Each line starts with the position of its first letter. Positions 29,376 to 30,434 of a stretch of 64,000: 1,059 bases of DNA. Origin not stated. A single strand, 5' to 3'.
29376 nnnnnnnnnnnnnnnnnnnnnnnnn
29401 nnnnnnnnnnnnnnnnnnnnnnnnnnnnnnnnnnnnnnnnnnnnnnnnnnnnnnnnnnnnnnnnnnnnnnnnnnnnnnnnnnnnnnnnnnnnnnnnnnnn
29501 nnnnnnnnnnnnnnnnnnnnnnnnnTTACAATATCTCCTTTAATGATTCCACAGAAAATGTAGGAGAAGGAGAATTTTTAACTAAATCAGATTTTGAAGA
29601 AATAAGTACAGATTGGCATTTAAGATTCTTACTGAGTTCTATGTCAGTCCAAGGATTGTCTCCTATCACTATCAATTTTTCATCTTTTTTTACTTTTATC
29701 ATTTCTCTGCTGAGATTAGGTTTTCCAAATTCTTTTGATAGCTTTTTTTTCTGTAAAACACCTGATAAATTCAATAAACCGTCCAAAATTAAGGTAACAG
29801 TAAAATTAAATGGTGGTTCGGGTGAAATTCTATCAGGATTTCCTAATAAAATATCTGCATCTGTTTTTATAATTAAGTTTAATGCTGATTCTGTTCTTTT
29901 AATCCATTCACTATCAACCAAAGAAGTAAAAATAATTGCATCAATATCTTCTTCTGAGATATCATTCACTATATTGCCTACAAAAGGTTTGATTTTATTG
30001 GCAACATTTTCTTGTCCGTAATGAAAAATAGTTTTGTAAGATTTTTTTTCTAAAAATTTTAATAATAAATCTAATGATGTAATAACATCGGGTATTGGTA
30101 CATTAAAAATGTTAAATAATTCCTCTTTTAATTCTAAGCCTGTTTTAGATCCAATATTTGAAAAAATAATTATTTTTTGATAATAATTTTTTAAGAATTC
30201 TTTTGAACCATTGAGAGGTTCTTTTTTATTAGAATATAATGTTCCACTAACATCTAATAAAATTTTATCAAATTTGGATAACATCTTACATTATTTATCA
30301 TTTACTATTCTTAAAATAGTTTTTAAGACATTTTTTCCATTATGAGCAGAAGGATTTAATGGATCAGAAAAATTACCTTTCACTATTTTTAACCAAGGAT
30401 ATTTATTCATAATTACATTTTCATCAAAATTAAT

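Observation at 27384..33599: Unorthodox CofD/YvcK-centred gene run inside the glycan locus: candidate undescribed phosphodiester-decoration pathway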

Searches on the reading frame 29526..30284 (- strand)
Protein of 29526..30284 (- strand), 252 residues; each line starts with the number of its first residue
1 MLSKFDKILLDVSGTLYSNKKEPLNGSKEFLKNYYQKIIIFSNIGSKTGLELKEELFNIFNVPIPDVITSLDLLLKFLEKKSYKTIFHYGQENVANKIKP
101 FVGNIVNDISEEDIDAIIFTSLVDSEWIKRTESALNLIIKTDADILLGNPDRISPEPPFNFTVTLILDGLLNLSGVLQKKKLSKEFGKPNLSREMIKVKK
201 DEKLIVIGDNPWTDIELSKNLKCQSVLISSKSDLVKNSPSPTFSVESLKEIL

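Call 4: search_protein_families(library=pfam, proteins=[window:29526-30284:-], max_evalue=0.01)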
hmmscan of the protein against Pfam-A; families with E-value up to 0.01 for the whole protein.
window:29526-30284:- (252 aa): 2 families
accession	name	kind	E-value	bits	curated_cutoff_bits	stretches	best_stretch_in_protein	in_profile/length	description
PF13344.12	Hydrolase_6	-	1.4e-07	31.9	27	1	8-98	1-95/101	Haloacid dehalogenase-like hydrolase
PF13242.12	Hydrolase_like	-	6.9e-06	26.3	22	1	187-250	3-74/75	HAD-hyrolase-like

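Call 5: search_protein_families(library=ncbifam, proteins=[window:29526-30284:-], max_evalue=0.01)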
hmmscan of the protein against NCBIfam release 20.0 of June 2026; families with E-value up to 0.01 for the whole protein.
window:29526-30284:- (252 aa): 8 families
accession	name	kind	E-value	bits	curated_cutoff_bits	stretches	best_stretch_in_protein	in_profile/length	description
TIGR01460.1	HAD-SF-IIA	subfamily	1e-14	54.9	100.15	1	8-230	1-245/246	HAD-IIA family hydrolase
TIGR01457.1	HAD-SF-IIA-hyp2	hypoth_equivalog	2.7e-06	27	247.65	1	8-250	4-248/249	TIGR01457 family HAD-type hydrolase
NF053752.1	TK1734_fam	exception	8.7e-06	25.2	475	1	8-251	3-255/260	2-phosphoglycolate phosphatase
TIGR02253.1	CTE7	subfamily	7.8e-05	22.5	169.75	1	194-252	161-221/221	TIGR02253 family HAD-type hydrolase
TIGR02254.1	YjjG_YfnB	equivalog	8.9e-05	22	159.9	1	194-251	163-219/223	YjjG family noncanonical pyrimidine nucleotidase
TIGR01662.1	HAD-SF-IIIA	subfamily_domain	0.0016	18.5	44.6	0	181-228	90-138/141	HAD-IIIA family hydrolase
NF006976.0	PRK09449.1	equivalog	0.0021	17.6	183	0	194-251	161-218/225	pyrimidine 5'-nucleotidase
TIGR01668.1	YqeG_hyp_ppase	hypoth_equivalog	0.0052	16.3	89.1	0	192-230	100-137/170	YqeG family HAD IIIA-type phosphatase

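Call 57: search_solved_structures(query=window:29526-30284:-, max_evalue=1, show_alignments=1)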
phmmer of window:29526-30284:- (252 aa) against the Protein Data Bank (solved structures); distinct sequences matched with E-value up to 1: 18.
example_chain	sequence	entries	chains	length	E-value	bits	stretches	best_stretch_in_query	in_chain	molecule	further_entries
1pw5_A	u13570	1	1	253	7.4e-07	32.1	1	1-244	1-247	nagD protein, putative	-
1vjr_A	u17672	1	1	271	1.1e-06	31.6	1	2-250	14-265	4-nitrophenylphosphatase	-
1yv9_A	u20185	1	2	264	0.00014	24.7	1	5-250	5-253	hydrolase, haloacid dehalogenase family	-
9r2d_A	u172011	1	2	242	0.037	16.8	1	199-251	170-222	Crystal structure of ASB1.3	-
8bp0_A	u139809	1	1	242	0.049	16.4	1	199-251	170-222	BHMeHis1.8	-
6z1k_A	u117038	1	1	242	0.059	16.1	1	199-251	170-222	BH32.6 protein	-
2khv_A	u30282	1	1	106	0.06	16.1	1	80-137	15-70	Phage integrase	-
9ful_A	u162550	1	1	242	0.06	16.1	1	199-251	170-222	Chain A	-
7o1d_A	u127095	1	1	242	0.06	16.1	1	199-251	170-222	BH32.7 protein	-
8bp1_A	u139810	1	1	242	0.061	16.1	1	199-251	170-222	BHMeHis1.0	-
9fug_A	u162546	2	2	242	0.061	16.1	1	199-251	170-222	SNAr1.3 (K39A) | Chain A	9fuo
6q7p_A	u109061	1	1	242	0.2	14.4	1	200-251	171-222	OE1.2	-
6q7q_A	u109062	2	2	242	0.21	14.3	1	200-251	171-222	OE1.3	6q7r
1x42_A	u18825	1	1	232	0.32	13.7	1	200-251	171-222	hypothetical protein PH0459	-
3u26_A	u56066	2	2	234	0.32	13.7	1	200-251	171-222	PF00702 domain protein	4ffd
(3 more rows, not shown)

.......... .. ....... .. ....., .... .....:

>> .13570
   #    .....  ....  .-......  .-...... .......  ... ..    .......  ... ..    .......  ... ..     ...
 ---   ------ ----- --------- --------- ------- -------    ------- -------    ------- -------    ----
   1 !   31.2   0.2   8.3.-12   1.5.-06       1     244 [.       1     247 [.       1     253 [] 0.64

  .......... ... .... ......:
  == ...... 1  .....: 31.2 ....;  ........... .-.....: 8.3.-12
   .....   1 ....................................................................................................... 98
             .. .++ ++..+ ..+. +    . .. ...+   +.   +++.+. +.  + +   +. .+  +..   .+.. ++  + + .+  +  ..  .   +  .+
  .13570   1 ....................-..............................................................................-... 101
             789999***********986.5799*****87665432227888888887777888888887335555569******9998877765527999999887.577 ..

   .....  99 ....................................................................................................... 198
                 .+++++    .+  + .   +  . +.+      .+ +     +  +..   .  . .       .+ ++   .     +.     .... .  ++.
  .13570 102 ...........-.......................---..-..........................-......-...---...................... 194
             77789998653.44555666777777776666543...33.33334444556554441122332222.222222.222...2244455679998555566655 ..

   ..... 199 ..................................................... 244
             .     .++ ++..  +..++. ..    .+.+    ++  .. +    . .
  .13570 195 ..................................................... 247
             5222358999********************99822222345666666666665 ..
